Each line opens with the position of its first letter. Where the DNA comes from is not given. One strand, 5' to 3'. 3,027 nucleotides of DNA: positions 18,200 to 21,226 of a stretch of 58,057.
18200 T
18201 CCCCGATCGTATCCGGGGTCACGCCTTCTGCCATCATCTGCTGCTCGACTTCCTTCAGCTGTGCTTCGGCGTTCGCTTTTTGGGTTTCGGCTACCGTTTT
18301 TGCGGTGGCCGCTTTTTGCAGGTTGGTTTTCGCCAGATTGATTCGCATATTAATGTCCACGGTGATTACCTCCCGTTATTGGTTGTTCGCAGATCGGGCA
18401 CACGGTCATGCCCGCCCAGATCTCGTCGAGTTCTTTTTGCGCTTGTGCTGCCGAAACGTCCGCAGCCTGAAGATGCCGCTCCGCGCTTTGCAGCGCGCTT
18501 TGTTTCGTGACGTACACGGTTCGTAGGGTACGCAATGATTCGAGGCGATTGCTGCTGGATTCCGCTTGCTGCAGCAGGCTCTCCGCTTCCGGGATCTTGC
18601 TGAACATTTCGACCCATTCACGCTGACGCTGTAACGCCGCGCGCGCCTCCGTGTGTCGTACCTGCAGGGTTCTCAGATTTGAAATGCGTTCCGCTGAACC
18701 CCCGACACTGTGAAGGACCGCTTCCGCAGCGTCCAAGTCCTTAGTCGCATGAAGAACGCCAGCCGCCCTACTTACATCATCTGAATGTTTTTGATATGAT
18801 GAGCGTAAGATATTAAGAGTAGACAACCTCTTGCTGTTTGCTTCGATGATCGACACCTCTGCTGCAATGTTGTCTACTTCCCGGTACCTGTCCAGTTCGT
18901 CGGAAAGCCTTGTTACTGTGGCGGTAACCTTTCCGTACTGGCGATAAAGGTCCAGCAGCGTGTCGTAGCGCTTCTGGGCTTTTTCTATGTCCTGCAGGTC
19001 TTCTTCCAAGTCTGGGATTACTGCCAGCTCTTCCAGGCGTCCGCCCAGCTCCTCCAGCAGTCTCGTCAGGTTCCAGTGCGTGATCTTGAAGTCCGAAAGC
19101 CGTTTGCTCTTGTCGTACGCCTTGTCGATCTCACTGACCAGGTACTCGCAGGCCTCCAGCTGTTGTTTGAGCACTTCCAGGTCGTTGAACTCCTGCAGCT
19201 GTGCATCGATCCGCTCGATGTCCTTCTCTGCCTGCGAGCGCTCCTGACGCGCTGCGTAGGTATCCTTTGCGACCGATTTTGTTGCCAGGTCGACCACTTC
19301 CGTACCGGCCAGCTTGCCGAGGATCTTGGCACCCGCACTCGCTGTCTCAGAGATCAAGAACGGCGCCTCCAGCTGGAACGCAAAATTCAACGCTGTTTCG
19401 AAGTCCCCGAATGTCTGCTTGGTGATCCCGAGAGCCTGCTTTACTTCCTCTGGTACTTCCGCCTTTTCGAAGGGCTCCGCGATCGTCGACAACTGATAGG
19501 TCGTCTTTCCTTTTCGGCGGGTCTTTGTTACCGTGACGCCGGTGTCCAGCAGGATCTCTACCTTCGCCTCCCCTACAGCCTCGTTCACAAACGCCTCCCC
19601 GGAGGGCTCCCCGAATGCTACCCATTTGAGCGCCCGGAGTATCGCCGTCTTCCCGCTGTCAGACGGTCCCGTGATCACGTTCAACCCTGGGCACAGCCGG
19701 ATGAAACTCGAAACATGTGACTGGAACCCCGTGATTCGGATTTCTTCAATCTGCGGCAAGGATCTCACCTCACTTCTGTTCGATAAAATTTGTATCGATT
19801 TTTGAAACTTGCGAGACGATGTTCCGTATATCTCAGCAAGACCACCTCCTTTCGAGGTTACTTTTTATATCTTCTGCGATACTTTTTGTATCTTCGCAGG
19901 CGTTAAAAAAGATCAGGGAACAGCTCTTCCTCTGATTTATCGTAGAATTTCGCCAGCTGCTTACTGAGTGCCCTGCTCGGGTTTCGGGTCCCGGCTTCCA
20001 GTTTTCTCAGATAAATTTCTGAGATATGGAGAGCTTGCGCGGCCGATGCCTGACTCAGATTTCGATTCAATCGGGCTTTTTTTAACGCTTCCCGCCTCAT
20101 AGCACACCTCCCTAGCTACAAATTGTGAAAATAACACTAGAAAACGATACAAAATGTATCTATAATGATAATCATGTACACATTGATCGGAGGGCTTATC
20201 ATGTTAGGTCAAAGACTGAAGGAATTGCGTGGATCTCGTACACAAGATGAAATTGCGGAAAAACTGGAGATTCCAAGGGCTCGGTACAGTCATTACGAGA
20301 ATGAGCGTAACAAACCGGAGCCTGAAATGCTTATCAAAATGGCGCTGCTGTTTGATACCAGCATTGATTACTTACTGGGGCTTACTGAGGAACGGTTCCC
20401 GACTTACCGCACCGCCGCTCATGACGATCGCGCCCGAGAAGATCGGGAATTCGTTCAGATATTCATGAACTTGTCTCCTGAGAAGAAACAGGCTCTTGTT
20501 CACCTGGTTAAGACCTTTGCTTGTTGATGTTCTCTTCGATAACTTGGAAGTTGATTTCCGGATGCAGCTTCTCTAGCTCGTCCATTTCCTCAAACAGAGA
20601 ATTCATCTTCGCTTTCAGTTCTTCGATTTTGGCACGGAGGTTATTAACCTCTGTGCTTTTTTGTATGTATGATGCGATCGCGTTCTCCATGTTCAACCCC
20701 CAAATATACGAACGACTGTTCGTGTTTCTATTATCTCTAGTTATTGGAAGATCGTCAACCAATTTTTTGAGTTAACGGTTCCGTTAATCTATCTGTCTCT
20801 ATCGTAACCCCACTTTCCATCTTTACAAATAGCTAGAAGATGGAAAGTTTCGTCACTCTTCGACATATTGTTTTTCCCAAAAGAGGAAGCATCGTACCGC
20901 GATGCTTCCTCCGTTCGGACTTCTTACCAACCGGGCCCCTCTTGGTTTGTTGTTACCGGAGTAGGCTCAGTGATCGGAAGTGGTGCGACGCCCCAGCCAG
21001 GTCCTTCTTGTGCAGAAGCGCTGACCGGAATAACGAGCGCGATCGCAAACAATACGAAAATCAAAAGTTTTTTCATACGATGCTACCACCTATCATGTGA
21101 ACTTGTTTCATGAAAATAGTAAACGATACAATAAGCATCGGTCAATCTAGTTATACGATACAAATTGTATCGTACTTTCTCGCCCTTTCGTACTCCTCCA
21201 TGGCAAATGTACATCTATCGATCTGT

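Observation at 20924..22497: Phage-borne RRNPP-type receptor plus an unannotated 50-aa secreted pro-peptide carrying two QEGPGW copies (arbitrium-like cassette with a different peptide)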

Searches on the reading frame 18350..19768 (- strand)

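Call 6: search_protein_families(library=pfam, proteins=[window:18350-19768:-], max_evalue=0.01)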
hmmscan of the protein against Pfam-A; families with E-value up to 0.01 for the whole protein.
window:18350-19768:- (472 aa): 6 families
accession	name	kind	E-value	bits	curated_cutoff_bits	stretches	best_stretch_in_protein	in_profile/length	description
PF13476.12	AAA_23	-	4.2e-14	54.1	27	1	10-220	2-199/201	AAA domain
PF02463.25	SMC_N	-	9e-06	25.7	40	1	7-59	2-55/220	RecF/RecN/SMC N terminal domain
PF13175.12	AAA_15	-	9.5e-06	25.9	32.1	1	7-103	3-55/374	AAA ATPase domain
PF13304.12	AAA_21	-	0.00022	21.8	27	1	29-51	1-23/304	AAA domain, putative AbiEii toxin, Type IV TA system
PF13514.12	AAA_27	-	0.00025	21.1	22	1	21-196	20-198/206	AAA domain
PF04136.21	COG3_N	-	0.0085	16.5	27.9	0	155-207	33-85/147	Conserved oligomeric Golgi complex subunit 3, N-terminal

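Call 7: search_protein_families(library=phrogs, proteins=[window:18350-19768:-], max_evalue=0.01)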
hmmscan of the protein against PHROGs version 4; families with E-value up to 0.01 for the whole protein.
window:18350-19768:- (472 aa): 7 families
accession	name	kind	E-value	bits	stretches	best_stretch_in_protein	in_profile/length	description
phrog_16465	-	DNA, RNA and nucleotide metabolism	2.6e-154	515.9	1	6-468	4-489/491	exonuclease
phrog_77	-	DNA, RNA and nucleotide metabolism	1.4e-10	41.4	1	7-120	298-427/967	SbcC-like subunit of palindrome specific endonuclease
phrog_1499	-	unknown function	8.4e-09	36.2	1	7-417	5-323/427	-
phrog_4747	-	unknown function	0.00046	20.3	1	7-72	3-71/610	-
phrog_7507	-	unknown function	0.00047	20.6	1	6-48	3-45/483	-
phrog_1637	-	unknown function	0.0012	18.3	1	7-77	8-78/661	-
phrog_8323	-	unknown function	0.0041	16.7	0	6-48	50-92/623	-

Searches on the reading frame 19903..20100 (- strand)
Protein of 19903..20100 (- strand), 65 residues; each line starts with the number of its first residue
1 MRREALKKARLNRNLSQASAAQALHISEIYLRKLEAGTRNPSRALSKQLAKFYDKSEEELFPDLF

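Call 6: search_protein_families(library=pfam, proteins=[window:19903-20100:-], max_evalue=0.01)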
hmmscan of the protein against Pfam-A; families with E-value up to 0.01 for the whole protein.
window:19903-20100:- (65 aa): 4 families
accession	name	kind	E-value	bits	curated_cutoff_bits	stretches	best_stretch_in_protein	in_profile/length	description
PF01381.28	HTH_3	-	9.2e-13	48.5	23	1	6-60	1-55/55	Helix-turn-helix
PF13560.12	HTH_31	-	6.8e-09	36.3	27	1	5-59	5-60/64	Helix-turn-helix domain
PF13413.12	HTH_25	-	1.6e-06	28.3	24.6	1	6-37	2-33/62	Helix-turn-helix domain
PF12844.13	HTH_19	-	4.6e-06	26.9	30.2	1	4-61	2-59/64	Helix-turn-helix domain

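Call 7: search_protein_families(library=phrogs, proteins=[window:19903-20100:-], max_evalue=0.01)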
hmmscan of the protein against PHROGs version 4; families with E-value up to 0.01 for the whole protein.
window:19903-20100:- (65 aa): 11 families
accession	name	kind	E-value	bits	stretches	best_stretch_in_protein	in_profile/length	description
phrog_3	-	transcription regulation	4.2e-08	34.4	1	3-63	90-148/430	transcriptional repressor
phrog_8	-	transcription regulation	2.2e-07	31.6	1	4-61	79-136/346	transcriptional regulator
phrog_2439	-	transcription regulation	5.6e-07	29.8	1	2-58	8-64/367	transcriptional regulator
phrog_2967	-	transcription regulation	5.9e-07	30.3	1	4-61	13-70/225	transcriptional regulator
phrog_2104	-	unknown function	6.1e-07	30.6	1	2-50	40-88/103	-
phrog_5823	-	transcription regulation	5.7e-06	26.7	1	5-61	10-67/404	transcriptional regulator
phrog_7241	-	transcription regulation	3.2e-05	25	1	6-60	66-120/122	transcriptional regulator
phrog_4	-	transcription regulation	0.00045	20.3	1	4-63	139-194/400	transcriptional repressor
phrog_6499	-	transcription regulation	0.00048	20.6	1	5-55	10-66/157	transcriptional regulator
phrog_1124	-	transcription regulation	0.00053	20.6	1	4-57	11-63/177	transcriptional regulator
phrog_1373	-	transcription regulation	0.0034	18.4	1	4-42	66-104/166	transcriptional regulator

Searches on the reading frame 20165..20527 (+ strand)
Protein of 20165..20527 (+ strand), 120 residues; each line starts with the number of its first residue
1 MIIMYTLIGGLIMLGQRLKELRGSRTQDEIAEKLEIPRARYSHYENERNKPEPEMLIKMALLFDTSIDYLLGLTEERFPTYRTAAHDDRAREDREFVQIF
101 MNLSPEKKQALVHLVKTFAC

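Call 6: search_protein_families(library=pfam, proteins=[window:20165-20527:+], max_evalue=0.01)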
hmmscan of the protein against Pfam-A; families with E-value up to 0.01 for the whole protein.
window:20165-20527:+ (120 aa): 4 families
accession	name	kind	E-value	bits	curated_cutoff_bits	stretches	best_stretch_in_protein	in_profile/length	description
PF01381.28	HTH_3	-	7.8e-12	45.5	23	1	18-70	1-55/55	Helix-turn-helix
PF12844.13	HTH_19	-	4.7e-11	42.9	30.2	1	15-74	1-62/64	Helix-turn-helix domain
PF13560.12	HTH_31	-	5.6e-08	33.4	27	1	14-66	2-57/64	Helix-turn-helix domain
PF07022.19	Phage_CI_repr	-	0.002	18.8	22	1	17-72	5-59/65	Bacteriophage CI repressor helix-turn-helix domain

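Call 7: search_protein_families(library=phrogs, proteins=[window:20165-20527:+], max_evalue=0.01)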
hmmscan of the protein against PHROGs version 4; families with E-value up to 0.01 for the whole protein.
window:20165-20527:+ (120 aa): 12 families
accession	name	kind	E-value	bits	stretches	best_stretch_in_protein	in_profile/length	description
phrog_8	-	transcription regulation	8e-18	66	1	13-84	76-149/346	transcriptional regulator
phrog_4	-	transcription regulation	1.1e-10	42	1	13-80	133-201/400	transcriptional repressor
phrog_2967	-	transcription regulation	7.6e-07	29.9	1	15-110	12-97/225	transcriptional regulator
phrog_2439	-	transcription regulation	1.2e-06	28.6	1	14-92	8-84/367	transcriptional regulator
phrog_2328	-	transcription regulation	7.2e-06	26.8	1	14-75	16-79/128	transcriptional repressor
phrog_7396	-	unknown function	7.4e-05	23.5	1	27-77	31-84/227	-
phrog_3037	-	transcription regulation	0.00038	21.3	1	16-115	20-123/189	transcriptional repressor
phrog_7241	-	transcription regulation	0.0016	19.4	1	26-70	76-120/122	transcriptional regulator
phrog_6499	-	transcription regulation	0.0016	18.9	1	25-64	26-65/157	transcriptional regulator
phrog_1124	-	transcription regulation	0.0074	16.9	1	14-66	9-62/177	transcriptional regulator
phrog_1381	-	moron, auxiliary metabolic gene and host takeover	0.0088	16.4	1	24-106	26-106/264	plasmid antitoxin with HTH domain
phrog_638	-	transcription regulation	0.01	16.7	0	18-62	11-55/145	transcriptional regulator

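Call 70: search_dna_similar(query=window:20201-20527:+, collection=phages, mode=protein, max_rows=15, max_evalue=1e-8)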
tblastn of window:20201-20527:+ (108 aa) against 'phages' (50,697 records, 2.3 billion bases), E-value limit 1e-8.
Records with a match: 26; places in all: 26; records where one place covers at least 80% of the query: 18.
Best place of each record, by identity: <60% 26.
By first word of the organism name: Bacillus 10; Listeria 5; Clostridium 4; Lactobacillus 3; Brevibacillus 1; Lacticaseibacillus 1; Marinitoga 1; Parageobacillus 1.
By host as written in the record: Bacillus thuringiensis 4; Listeria monocytogenes 4; Lactobacillus 2; Bacillus anthracis 2; Bacillus cereus 2; Clostridium tetani ATCC 19406 2; Clostridium tetani ATCC 453 2; Brevibacillus laterosporus 1; and 7 more.
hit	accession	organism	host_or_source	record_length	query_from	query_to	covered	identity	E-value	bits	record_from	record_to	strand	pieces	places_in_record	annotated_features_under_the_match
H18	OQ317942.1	Bacillus phage 0105phi7-2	Bacillus thuringiensis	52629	2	102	94%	42.7%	5e-16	77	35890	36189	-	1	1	putative transcription factor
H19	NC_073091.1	Bacillus phage 0105phi7-2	Bacillus thuringiensis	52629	2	102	94%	42.7%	5e-16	77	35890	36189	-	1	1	putative transcription factor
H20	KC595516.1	Brevibacillus phage Emery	Brevibacillus laterosporus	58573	1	108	100%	38.1%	2e-18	84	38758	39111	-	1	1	XRE family transcriptional regulator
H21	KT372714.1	Bacillus phage vB_BtS_BMBtp16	Bacillus thuringiensis YBT-1518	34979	2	102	94%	40.6%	5e-9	57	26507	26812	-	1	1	transcriptional regulator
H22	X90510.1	Lactobacillus phage phig1e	-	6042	2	106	97%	38.6%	2e-15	76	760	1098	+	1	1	gp132: CDS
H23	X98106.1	Lactobacillus phage phig1e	Lactobacillus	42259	2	106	97%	38.6%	2e-15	76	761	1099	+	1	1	Cpg: repressor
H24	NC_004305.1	Lactobacillus phage phig1e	Lactobacillus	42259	2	106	97%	38.6%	2e-15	76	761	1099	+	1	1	Cpg: transcriptional regulator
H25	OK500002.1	Bacillus phage vB_BanS_Athena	Bacillus anthracis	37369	2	97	89%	40.2%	1e-11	65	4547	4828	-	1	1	putative helix-turn-helix transcriptional protein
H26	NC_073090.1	Bacillus phage vB_BanS_Athena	Bacillus anthracis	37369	2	97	89%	40.2%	1e-11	65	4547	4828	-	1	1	putative helix-turn-helix transcriptional protein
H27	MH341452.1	Listeria phage PSU-VKH-LP040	Listeria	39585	1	97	90%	39.4%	9e-14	71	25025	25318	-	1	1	putative repressor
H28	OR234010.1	Listeria phage LP-LmcIH1-9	Listeria monocytogenes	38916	1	97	90%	39.4%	9e-14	71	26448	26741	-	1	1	repressor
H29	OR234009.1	Listeria phage LP-LmcIH1-8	Listeria monocytogenes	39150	1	97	90%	39.4%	9e-14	71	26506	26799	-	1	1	repressor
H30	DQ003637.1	Listeria phage A500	Listeria monocytogenes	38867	1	97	90%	37.4%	8e-13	68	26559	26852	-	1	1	gp33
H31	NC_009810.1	Listeria phage A500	Listeria monocytogenes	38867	1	97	90%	37.4%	8e-13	68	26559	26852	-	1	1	transcriptional regulator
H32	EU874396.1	Bacillus phage IEBH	Bacillus thuringiensis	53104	2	106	97%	32.7%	1e-9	59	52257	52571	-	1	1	helix-turn-helix domain protein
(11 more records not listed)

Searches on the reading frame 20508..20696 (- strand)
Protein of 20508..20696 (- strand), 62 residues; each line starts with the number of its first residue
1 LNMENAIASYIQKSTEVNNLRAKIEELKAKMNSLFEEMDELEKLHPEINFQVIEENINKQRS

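Call 49: search_protein_families(library=ncbifam, proteins=[window:20508-20690:-], max_evalue=1)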
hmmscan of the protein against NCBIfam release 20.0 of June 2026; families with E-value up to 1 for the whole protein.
window:20508-20690:- (60 aa): 3 families
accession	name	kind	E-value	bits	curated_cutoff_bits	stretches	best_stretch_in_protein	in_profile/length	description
NF045487.1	ASRP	equivalog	0.0057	15.3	300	1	8-53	113-281/593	archaea-specific SMC-related protein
NF004548.0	PRK05892.1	equivalog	0.092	12.7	126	1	6-41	47-82/158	nucleoside diphosphate kinase regulator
NF010507.0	PRK13922.10-6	equivalog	0.31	10.7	219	1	2-55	48-101/252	rod shape-determining protein MreC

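Call 116: search_protein_families(library=pfam, proteins=[window:20508-20696:-], max_evalue=10)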
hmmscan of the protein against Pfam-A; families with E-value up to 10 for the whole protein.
window:20508-20696:- (62 aa): 16 families
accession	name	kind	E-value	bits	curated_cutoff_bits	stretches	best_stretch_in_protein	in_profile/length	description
PF00170.26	bZIP_1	-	0.00054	20.4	27.6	1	12-44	23-55/64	bZIP transcription factor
PF04977.20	DivIC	-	0.00057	20.1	28.9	1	3-43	12-52/80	Septum formation initiator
PF01166.23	TSC22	-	0.0053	17.3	30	1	16-47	15-46/57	TSC-22/dip/bun family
PF06005.17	ZapB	-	0.0061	17.4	31.5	1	16-56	19-48/71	Cell division protein ZapB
PF10046.14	BLOC1_2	-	0.0078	17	33.4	1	4-48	30-74/96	Biogenesis of lysosome-related organelles complex-1 subunit 2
PF05873.17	Mt_ATP-synt_D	-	0.008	16.5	27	1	18-60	20-62/154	ATP synthase D chain, mitochondrial (ATP5H)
PF18391.7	CHIP_TPR_N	-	0.018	16.2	26.7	1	12-41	50-79/83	CHIP N-terminal tetratricopeptide repeat domain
PF02403.27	Seryl_tRNA_N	-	0.022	15.4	28.2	1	5-44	26-65/108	Seryl-tRNA synthetase N-terminal domain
PF08286.16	Spc24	-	0.038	14.7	25.3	1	14-49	10-44/109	Spc24 subunit of Ndc80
PF08663.15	HalX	-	0.043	14.7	23.2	1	12-42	32-62/68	HalX domain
PF23821.1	DUF7191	-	0.046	14.1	27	1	25-50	14-39/64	Family of unknown function (DUF7191)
PF25472.1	DUF7902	-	0.055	14.1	26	1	8-54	17-63/85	Domain of unknown function (DUF7902)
PF05278.17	PEARLI-4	-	0.06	13.4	29.9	1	2-44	173-215/234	Arabidopsis phospholipase-like protein (PEARLI 4)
PF04508.17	Pox_A_type_inc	-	0.098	13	21.4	1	15-28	1-14/23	Viral A-type inclusion protein repeat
PF16378.10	DUF4988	-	0.12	12.6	30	1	16-45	4-33/183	Domain of unknown function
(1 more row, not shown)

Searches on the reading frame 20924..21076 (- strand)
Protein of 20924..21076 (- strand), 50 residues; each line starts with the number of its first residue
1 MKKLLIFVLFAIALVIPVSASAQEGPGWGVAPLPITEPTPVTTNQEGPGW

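Call 6: search_protein_families(library=pfam, proteins=[window:20924-21076:-], max_evalue=0.01)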
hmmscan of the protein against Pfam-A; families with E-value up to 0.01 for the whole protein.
window:20924-21076:- (50 aa): 0 families

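Call 7: search_protein_families(library=phrogs, proteins=[window:20924-21076:-], max_evalue=0.01)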
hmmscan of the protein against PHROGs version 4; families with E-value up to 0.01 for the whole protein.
window:20924-21076:- (50 aa): 0 families

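Call 49: search_protein_families(library=ncbifam, proteins=[window:20924-21076:-], max_evalue=1)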
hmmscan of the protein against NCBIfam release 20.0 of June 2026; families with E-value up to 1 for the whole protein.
window:20924-21076:- (50 aa): 1 family
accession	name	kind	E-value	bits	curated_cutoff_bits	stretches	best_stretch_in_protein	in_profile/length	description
TIGR04200.2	targ_of_XrtJ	subfamily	0.061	13.1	40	1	2-25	1-24/57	PExPT-CTERM protein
